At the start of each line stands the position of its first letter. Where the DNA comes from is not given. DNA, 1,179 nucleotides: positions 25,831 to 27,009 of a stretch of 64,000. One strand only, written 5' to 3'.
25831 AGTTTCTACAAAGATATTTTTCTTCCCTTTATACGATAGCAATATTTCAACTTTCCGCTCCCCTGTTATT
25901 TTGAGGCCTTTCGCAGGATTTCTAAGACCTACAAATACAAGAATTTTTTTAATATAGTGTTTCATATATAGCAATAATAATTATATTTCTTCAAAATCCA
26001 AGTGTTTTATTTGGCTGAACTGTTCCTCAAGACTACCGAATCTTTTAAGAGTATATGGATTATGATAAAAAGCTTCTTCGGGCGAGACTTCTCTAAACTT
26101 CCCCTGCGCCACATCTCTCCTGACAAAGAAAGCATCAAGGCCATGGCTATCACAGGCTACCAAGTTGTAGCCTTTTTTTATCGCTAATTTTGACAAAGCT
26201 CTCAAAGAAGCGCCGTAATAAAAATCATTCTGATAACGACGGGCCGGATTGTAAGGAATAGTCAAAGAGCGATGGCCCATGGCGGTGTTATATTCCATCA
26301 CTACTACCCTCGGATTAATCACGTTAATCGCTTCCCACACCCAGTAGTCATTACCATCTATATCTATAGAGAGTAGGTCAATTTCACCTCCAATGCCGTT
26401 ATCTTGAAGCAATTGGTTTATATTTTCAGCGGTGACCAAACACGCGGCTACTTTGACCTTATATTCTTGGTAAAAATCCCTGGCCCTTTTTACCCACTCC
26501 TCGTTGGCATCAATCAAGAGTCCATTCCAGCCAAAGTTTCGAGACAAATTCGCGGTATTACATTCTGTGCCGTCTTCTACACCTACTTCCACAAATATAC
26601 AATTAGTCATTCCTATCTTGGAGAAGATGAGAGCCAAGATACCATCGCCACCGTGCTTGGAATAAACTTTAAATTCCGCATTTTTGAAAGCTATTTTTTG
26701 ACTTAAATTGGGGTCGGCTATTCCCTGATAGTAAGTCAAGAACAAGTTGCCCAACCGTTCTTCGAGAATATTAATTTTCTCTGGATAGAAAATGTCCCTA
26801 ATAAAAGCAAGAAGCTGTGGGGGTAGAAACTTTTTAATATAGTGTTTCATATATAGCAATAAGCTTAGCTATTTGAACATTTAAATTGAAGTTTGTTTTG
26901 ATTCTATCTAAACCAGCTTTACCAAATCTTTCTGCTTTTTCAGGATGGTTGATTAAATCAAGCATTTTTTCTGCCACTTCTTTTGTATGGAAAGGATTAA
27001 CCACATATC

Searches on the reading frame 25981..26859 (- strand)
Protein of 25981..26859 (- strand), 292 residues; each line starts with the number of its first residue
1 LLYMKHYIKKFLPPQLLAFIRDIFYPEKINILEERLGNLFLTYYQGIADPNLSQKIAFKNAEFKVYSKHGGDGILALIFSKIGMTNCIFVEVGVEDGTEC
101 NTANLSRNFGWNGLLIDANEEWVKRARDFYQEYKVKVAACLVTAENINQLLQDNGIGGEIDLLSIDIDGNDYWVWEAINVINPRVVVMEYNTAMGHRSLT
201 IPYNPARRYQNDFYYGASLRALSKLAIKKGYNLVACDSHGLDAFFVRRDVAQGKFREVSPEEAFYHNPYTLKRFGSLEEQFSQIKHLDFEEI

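Call 30: search_protein_families(library=pfam, proteins=[window:25981-26859:-], max_evalue=0.0001)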
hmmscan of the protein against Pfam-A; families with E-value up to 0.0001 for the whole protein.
window:25981-26859:- (292 aa): 1 family
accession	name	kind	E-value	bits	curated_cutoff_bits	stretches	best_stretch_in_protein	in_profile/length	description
PF05050.19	Methyltransf_21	-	8.4e-05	23.2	22.7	0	88-193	45-151/173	Methyltransferase FkbM domain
